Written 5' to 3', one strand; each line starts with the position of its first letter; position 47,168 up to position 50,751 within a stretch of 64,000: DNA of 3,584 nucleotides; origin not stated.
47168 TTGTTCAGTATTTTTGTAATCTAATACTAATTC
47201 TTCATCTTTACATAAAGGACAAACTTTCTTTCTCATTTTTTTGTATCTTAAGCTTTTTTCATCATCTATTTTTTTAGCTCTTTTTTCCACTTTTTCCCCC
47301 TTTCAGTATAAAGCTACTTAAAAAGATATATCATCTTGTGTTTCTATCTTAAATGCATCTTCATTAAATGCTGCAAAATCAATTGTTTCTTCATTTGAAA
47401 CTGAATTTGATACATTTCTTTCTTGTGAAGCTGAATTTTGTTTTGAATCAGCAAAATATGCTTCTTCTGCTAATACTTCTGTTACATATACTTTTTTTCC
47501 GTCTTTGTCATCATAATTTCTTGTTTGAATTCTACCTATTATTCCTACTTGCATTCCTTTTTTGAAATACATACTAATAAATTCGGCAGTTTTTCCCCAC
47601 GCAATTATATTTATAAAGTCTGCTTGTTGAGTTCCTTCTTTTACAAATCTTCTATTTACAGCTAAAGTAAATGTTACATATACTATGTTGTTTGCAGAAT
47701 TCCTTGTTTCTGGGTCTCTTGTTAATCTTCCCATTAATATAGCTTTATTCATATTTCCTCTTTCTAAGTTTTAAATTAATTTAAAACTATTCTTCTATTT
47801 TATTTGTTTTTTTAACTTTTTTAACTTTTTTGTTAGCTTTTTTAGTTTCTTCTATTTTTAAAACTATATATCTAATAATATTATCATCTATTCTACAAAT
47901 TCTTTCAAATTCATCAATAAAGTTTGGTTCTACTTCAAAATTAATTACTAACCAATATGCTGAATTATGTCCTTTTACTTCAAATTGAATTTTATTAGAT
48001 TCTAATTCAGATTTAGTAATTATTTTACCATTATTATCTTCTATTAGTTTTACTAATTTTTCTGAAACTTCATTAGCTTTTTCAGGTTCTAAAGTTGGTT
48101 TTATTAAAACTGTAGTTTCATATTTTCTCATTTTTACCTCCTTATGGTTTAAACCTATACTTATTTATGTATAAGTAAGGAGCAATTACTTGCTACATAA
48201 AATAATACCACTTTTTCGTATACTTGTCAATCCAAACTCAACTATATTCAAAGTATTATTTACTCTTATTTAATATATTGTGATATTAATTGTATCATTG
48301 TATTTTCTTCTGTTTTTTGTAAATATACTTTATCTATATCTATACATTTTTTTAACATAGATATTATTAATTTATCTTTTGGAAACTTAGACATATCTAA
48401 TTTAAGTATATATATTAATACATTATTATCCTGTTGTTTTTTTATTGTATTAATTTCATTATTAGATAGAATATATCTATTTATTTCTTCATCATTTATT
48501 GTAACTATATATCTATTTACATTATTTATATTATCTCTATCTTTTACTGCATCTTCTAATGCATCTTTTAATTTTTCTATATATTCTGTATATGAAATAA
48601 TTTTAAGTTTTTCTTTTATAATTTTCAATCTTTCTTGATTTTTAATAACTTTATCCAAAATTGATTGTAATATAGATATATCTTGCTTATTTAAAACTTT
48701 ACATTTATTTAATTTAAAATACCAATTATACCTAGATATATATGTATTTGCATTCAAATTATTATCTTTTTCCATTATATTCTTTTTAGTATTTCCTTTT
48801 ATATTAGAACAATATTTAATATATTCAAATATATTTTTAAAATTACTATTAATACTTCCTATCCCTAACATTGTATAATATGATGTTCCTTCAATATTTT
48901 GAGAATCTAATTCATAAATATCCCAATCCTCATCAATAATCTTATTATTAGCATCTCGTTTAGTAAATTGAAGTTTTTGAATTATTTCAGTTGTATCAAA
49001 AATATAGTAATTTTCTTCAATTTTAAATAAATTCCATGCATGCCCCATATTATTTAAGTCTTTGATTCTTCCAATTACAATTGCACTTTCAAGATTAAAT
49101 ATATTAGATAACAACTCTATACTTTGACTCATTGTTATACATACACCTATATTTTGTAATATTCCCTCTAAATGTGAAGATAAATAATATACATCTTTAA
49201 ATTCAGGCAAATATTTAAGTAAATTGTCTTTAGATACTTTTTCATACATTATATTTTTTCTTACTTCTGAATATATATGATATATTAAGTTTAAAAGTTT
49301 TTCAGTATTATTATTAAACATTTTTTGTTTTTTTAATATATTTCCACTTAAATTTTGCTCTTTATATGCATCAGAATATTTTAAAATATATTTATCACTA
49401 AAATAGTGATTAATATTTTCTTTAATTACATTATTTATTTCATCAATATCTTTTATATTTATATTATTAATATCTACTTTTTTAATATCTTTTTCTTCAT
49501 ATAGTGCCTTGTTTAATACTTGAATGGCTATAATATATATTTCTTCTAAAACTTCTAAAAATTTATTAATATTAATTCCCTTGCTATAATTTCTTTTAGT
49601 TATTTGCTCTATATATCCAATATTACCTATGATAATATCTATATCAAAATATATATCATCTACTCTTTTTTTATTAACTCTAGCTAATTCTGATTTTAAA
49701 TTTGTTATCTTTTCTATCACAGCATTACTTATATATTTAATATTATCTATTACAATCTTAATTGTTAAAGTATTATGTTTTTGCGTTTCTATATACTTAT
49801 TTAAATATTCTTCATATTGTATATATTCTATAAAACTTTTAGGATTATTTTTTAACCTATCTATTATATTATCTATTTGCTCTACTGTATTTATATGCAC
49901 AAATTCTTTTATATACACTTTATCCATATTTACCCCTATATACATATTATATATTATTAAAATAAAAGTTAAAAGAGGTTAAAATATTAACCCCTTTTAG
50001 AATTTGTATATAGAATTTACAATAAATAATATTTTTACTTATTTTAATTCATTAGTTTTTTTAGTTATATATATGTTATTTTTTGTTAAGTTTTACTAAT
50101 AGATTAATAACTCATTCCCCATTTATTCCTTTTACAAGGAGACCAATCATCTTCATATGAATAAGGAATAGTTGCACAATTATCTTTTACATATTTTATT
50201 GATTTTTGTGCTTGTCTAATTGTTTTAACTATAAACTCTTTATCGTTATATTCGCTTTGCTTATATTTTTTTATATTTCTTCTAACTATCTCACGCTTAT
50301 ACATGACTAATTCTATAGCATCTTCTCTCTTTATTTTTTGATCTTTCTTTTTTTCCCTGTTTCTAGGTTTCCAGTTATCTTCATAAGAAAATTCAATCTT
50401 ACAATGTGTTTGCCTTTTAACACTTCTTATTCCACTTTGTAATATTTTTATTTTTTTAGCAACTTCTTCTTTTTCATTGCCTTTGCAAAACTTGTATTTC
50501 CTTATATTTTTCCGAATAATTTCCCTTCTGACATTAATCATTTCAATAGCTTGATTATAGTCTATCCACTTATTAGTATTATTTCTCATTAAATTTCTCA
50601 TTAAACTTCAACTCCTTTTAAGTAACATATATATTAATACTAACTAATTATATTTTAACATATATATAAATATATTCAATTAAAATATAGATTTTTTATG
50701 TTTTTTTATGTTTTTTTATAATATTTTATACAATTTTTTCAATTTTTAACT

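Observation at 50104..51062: Small-protein family with a C-terminal SYEDDW motif: one gene is an internal tandem duplication of the unit, and a single-unit paralog sits beside it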

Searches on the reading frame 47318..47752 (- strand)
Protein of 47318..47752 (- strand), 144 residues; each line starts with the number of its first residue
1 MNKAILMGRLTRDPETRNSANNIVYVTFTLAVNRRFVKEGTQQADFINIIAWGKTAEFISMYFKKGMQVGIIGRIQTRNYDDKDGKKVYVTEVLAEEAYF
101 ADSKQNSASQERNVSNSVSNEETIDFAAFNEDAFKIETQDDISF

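Call 5: search_protein_families(library=pfam, proteins=[window:47318-47752:-], max_evalue=1)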
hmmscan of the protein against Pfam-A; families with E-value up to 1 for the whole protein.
window:47318-47752:- (144 aa): 2 families
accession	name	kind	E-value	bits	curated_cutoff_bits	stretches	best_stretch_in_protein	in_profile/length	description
PF00436.31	SSB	-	2.4e-32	111.5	26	1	1-100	1-103/104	Single-strand binding protein family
PF01336.31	tRNA_anti-codon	-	0.017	15.5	27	1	46-93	28-72/75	OB-fold nucleic acid binding domain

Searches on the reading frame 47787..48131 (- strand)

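Call 5: search_protein_families(library=pfam, proteins=[window:47787-48131:-], max_evalue=1)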
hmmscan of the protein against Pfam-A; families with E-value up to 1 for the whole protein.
window:47787-48131:- (114 aa): 1 family
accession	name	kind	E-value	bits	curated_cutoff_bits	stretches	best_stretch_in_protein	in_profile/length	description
PF01250.22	Ribosomal_S6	-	3.5e-22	78.8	27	1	3-92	1-90/90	Ribosomal protein S6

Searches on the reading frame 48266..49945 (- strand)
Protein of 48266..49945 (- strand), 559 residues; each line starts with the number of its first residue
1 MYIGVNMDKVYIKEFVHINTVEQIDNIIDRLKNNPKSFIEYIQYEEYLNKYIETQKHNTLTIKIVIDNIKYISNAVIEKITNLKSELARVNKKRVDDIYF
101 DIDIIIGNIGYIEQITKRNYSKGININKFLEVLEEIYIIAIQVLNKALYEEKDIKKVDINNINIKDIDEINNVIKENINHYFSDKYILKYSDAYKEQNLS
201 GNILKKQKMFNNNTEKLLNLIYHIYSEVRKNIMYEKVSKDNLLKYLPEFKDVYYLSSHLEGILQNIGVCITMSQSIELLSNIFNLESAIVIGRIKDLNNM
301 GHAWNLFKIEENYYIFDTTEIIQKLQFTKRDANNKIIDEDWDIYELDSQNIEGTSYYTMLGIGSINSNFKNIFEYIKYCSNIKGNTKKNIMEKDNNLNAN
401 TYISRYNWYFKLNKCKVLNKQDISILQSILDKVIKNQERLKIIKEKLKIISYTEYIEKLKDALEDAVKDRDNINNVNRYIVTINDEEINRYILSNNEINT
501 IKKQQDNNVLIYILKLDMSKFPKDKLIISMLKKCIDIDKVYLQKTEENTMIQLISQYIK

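Call 5: search_protein_families(library=pfam, proteins=[window:48266-49945:-], max_evalue=1)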
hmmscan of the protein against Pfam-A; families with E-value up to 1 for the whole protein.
window:48266-49945:- (559 aa): 1 family
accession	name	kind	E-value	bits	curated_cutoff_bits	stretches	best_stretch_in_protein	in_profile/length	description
PF01841.26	Transglut_core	-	0.0053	17.5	23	1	212-317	10-107/108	Transglutaminase-like superfamily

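Call 6: search_protein_families(library=ncbifam, proteins=[window:48266-49945:-], max_evalue=1)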
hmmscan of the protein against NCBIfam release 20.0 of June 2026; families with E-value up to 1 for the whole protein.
window:48266-49945:- (559 aa): 0 families

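Call 60: search_protein_families(library=phrogs, proteins=[window:48266-49945:-], max_evalue=0.1)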
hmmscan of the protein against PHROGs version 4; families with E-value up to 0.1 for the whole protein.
window:48266-49945:- (559 aa): 0 families

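Call 61: search_protein_families(library=padloc, proteins=[window:48266-49945:-], max_evalue=0.1)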
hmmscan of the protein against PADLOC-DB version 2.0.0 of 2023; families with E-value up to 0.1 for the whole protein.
window:48266-49945:- (559 aa): 0 families

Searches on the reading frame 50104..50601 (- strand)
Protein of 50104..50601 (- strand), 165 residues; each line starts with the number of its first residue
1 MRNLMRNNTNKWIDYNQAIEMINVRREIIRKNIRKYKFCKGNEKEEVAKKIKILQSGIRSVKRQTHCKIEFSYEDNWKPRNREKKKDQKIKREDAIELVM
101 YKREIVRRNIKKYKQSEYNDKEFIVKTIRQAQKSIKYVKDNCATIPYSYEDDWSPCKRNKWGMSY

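Call 5: search_protein_families(library=pfam, proteins=[window:50104-50601:-], max_evalue=1)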
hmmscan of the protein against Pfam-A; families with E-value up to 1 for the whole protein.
window:50104-50601:- (165 aa): 3 families
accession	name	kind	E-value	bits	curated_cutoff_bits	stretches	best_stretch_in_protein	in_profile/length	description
PF06470.18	SMC_hinge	-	0.026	15.4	22.5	0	54-108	41-94/116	SMC proteins Flexible Hinge Domain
PF15684.10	AROS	-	0.14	13.2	27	0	14-62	10-58/129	Active regulator of SIRT1, or 40S ribosomal protein S19-binding 1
PF02685.22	Glucokinase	-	0.31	10.5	22.1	1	97-164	13-80/314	Glucokinase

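Call 6: search_protein_families(library=ncbifam, proteins=[window:50104-50601:-], max_evalue=1)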
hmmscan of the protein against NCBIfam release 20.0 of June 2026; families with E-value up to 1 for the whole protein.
window:50104-50601:- (165 aa): 2 families
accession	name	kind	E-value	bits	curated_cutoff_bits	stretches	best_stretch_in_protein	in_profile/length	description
NF001414.0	PRK00292.1-1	equivalog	0.11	11.7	502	1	109-164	29-82/321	glucokinase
NF043079.1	MMSYN1_0167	equivalog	0.91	8.2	740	0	14-138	81-207/561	oligopeptide ABC transporter ATP-binding protein OppD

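Call 7: find_homologous_proteins(query=window:50104-50601:-, max_evalue=0.01)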
Query window:50104-50601:- (165 aa): 2 proteins with E <= 0.01 among 13 candidates.
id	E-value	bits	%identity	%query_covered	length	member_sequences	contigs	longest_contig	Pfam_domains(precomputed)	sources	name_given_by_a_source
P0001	8.5e-97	340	98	98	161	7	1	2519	-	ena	-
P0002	1.4e-83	297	86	98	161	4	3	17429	-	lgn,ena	-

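Call 9: find_encoding_contigs(protein=P0002, flank=10000, max_places=6)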
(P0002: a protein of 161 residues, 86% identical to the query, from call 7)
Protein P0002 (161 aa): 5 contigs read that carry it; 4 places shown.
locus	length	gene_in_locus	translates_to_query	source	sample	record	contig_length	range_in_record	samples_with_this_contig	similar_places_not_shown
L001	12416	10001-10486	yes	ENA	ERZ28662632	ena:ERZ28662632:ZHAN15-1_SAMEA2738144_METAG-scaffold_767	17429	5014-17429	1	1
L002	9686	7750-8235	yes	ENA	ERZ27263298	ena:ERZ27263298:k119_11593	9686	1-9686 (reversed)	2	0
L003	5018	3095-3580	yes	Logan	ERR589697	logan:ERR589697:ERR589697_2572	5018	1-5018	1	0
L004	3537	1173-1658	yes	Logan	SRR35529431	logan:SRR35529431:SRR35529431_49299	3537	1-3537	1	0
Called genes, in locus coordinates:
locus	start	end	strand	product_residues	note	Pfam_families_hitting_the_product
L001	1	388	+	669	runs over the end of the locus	-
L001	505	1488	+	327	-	PF03816:LytR_cpsA_psr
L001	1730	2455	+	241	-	PF22461:SLBB_2 (faint), PF10531:SLBB, PF00633:HHH (weak), PF12836:HHH_3, PF14520:HHH_5 (faint)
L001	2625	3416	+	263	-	PF00142:Fer4_NifH (weak), PF01656:CbiA, PF02374:ArsA_ATPase (weak), PF06564:CBP_BcsQ, PF07015:VirC1 (faint), PF09140:MipZ, PF10609:ParA, PF13614:AAA_31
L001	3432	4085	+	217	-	PF03776:MinE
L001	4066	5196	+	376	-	PF01098:FTSW_RODA_SPOVE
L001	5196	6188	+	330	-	PF00724:Oxidored_FMN (faint), PF01207:Dus, PF00977:His_biosynth (faint)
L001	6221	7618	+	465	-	PF01336:tRNA_anti-codon, PF00152:tRNA-synt_2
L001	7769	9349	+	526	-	PF00005:ABC_tran, PF00006:ATP-synt_ab (faint), PF00931:NB-ARC (faint), PF02463:SMC_N (faint), PF13555:AAA_29 (faint), PF05729:NACHT (faint), PF13304:AAA_21 (faint), PF00005:ABC_tran, +1 more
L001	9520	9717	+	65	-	-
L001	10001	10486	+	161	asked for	-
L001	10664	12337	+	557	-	-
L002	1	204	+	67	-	?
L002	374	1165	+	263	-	PF00142:Fer4_NifH (weak), PF01656:CbiA, PF02374:ArsA_ATPase (weak), PF06564:CBP_BcsQ, PF07015:VirC1 (faint), PF09140:MipZ, PF10609:ParA, PF13614:AAA_31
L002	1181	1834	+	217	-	PF03776:MinE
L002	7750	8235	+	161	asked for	-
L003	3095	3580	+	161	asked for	-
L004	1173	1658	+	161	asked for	-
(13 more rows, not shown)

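Call 10: find_related_loci(query=window:50104-50601:-, collection=genome_contigs, flank=10000)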
Query window:50104-50601:- (165 aa) in genome_contigs; peptide patterns used: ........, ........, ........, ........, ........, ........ (x = any residue, [..] = any of these).
73 stretches matched a pattern, but none encodes a relative of the query by tblastn (E <= 1e-3).
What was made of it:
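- Tried and rejected: A genome_contigs scan with the 165-aa protein found nothing (call 10).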

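Call 14: search_protein_representatives(protein=window:50104-50601:-)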
Query: 165 residues. Proteins with E-value up to 0.001 (for the whole library): 5; up to 1e-10: 1; up to 1e-30: 1. The best 5 are listed.
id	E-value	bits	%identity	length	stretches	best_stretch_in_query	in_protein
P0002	4.3e-84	296.8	86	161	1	5-165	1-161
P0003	4.2e-05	40.1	42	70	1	91-155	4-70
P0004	6.3e-05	39.5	33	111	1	48-155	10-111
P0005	3.6e-04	37.1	42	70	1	89-155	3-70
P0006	7.4e-04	36.1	43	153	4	59-86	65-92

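Call 16: search_protein_families(library=pfam, proteins=[P0003, P0004, P0005, P0006], max_evalue=1)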
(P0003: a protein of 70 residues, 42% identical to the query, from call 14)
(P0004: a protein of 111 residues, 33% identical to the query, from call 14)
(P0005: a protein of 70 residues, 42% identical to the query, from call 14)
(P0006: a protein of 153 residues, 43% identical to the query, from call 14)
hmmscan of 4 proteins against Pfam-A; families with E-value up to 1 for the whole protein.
P0003 (70 aa): 1 family
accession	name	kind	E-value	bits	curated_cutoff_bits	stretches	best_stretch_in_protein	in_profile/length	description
PF05596.16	Taeniidae_ag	-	0.12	12.7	31.9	1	3-26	25-48/55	Taeniidae antigen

P0004 (111 aa): 2 families
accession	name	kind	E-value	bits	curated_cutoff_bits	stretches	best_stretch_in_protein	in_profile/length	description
PF18159.6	S_4TM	-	0.014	15.2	26.9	1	43-102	209-269/291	SMODS-associating 4TM effector domain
PF18107.7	HTH_ABP1_N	-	0.26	11.4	22.5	1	55-76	7-28/61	Fission yeast centromere protein N-terminal domain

P0005 (70 aa): 0 families

P0006 (153 aa): 5 families
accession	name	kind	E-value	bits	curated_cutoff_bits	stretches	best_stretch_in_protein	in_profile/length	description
PF23321.1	R1_ABCA1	-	4.3e-05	23.9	27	0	129-149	29-49/75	ABCA1-like, C-terminal R1 regulatory domain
PF24220.1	DUF7439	-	0.029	14.8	27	0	64-88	6-28/75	Family of unknown function (DUF7439)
PF23178.1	ADAMTS_C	-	0.032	14.4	27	0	100-117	9-27/52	ADAMTS C-terminal helical domain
PF18104.7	Tudor_2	-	0.22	11.8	31.4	0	19-39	9-29/35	Jumonji domain-containing protein 2A Tudor domain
PF25445.1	CCHC_ZFPM2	-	0.8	10.1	27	0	72-78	10-16/38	ZFPM2-like CCHC zinc finger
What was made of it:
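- On WXG100 / type VII secretion substrates (helical hairpin): No such Pfam hit at E <= 1 (calls 5, 16).
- Tried and rejected: Pfam and NCBIfam scans of both window proteins and of distant members gave only sub-threshold noise (calls 5, 6, 16).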

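Call 21: find_encoding_contigs(protein=P0005, flank=6000, max_places=4)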
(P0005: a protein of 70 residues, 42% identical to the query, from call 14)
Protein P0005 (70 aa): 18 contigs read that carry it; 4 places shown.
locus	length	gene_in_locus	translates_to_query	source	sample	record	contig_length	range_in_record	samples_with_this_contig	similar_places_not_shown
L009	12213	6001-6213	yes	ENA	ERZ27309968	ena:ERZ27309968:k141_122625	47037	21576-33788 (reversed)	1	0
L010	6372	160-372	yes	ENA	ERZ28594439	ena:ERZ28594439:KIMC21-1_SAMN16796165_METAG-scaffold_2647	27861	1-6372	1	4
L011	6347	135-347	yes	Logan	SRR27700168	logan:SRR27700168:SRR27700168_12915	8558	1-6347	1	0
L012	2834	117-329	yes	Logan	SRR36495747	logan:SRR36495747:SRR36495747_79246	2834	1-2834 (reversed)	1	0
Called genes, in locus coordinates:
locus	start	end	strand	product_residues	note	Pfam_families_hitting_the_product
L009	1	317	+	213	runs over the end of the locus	PF10502:Peptidase_S26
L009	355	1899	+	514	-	PF03796:DnaB_C (weak)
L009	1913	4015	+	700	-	-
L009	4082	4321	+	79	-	PF12116:SpoIIID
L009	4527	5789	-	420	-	PF13518:HTH_28, PF13551:HTH_29 (weak)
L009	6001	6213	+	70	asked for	-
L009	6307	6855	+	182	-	PF00588:SpoU_methylase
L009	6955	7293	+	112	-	PF04297:UPF0122, PF04545:Sigma70_r4 (faint)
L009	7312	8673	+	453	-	PF02881:SRP54_N, PF06414:Zeta_toxin (weak), PF13401:AAA_22, PF00448:SRP54, PF01656:CbiA (weak), PF13671:AAA_33 (weak), PF16575:CLP1_P (faint), PF02978:SRP_SPB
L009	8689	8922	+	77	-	PF00886:Ribosomal_S16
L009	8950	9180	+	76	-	PF13083:KH_KhpA-B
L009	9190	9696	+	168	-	PF01782:RimM, PF05239:PRC, PF24986:PRC_RimM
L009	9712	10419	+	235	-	PF01746:tRNA_m1G_MT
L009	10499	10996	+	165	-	PF01245:Ribosomal_L19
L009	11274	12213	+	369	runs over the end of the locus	PF04055:Radical_SAM, PF13353:Fer4_12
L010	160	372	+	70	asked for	-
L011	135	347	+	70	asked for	-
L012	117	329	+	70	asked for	-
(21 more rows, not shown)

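Call 39: search_protein_families(library=ncbifam, proteins=[L009:6307-6855:+], max_evalue=0.01)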
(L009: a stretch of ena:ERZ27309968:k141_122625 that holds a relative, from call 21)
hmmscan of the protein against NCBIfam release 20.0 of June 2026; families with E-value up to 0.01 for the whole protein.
L009:6307-6855:+ (182 aa): 11 families
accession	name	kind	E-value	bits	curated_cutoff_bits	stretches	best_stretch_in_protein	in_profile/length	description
NF008295.0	PRK11081.1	equivalog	3.7e-27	95.4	227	1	22-172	14-162/230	tRNA (guanosine(18)-2'-O)-methyltransferase TrmH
TIGR00186.1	rRNA_methyl_3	equivalog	9.7e-23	80.9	160.15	1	19-171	86-236/240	23S rRNA (guanosine(2251)-2'-O)-methyltransferase RlmB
NF008386.0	PRK11181.1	equivalog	3e-12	46.3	366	1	23-171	91-238/244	23S rRNA (guanosine(2251)-2'-O)-methyltransferase RlmB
TIGR00185.1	tRNA_yibK_trmL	equivalog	9.4e-09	35.3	190.6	1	29-174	3-147/154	tRNA (uridine(34)/cytosine(34)/5-carboxymethylaminomethyluridine(34)-2'-O)-methyltransferase TrmL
NF000477.1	NshR_TsnR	equivalog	9.8e-09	35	425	1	20-170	108-259/266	NshR/TsnR family 23S rRNA methyltransferase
NF008117.0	PRK10864.1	equivalog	1.4e-08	34.4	267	1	24-168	193-335/344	tRNA/rRNA methyltransferase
TIGR00050.1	rRNA_methyl_1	subfamily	1.1e-07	32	167.15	1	28-178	5-160/233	TrmJ/YjtD family RNA methyltransferase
NF041077.1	tRNAmeth_TrmJ_Sulfolob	equivalog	4.7e-06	26.4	350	1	31-179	5-159/229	tRNA (cytidine-2'-O-)-methyltransferase TrmJ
NF000035.1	nosihep_NshR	exception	0.00019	21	500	1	27-168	116-257/274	NshR family nosiheptide/thiostrepton resistance 23S rRNA methyltransferase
NF007683.0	PRK10358.1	equivalog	0.00024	21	282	1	126-176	97-149/157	tRNA (uridine(34)/cytosine(34)/5-carboxymethylaminomethyluridine(34)-2'-O)-methyltransferase TrmL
NF007752.0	PRK10433.1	equivalog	0.0017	17.9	212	1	125-172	109-153/228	tRNA/rRNA methyltransferase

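Call 60: search_protein_families(library=phrogs, proteins=[window:50104-50589:-, P0005], max_evalue=0.1)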
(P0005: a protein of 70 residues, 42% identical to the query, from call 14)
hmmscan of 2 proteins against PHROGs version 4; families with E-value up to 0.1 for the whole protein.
window:50104-50589:- (161 aa): 3 families
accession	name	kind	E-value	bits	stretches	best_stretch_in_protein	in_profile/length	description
phrog_25725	-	unknown function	0.00068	20.3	0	47-78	6-33/57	-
phrog_27428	-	unknown function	0.0021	19.5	0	6-33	2-29/122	-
phrog_31844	-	unknown function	0.067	14.2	0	99-118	5-24/60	-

P0005 (70 aa): 1 family
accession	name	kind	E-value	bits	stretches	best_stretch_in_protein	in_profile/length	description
phrog_6492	-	unknown function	0.027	16.1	1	7-57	6-56/85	-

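Call 61: search_protein_families(library=padloc, proteins=[window:50104-50589:-, P0005], max_evalue=0.1)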
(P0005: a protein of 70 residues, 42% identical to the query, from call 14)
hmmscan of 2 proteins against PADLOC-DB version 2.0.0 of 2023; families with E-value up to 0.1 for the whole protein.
window:50104-50589:- (161 aa): 0 families

P0005 (70 aa): 0 families

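Call 62: predict_structure(alignment_id=A6)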
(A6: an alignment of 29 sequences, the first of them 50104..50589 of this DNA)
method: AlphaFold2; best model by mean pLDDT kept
length: 161 residues; sequences in the alignment: 29
mean_pLDDT: 84.4   pTM: 0.52
mean pLDDT of the five models: 84.4, 82.9, 82.8, 82.8, 81.1
residues with pLDDT >= 90: 85; 70-90: 48; 50-70: 18; < 50: 10
segments of 3 or more residues with pLDDT < 50: 1-3, 154-156, 158-161
pLDDT, mean of each block of 10 residues (from residue 1): 62 93 96 89 95 92 87 75 71 94 94 83 94 85 91 53 43
secondary structure, 60 per line:
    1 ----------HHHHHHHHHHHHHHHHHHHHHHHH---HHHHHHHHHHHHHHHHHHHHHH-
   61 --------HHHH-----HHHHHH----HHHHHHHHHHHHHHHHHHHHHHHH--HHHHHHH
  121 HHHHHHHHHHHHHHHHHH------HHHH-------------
elements in order: H11-34 H38-59 H69-72 H78-83 H88-111 H114-138 H145-148
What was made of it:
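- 50104..50601 (-): 165-aa gene made of two family units joined by a basic linker (ACTTGJ_00390, MGP1608297.1, hypothetical protein). AlphaFold2 gives two hairpins, each at pLDDT around 90 or above, with pTM only 0.52 (call 62).
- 50338..50364 (-): Basic linker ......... between the two units. Lower pLDDT here (71-75) (call 62).
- On R-x5-H ... E-D-x-W-x-P helical-hairpin small-protein family: The window tandem protein is modelled with the same elements twice (call 62).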
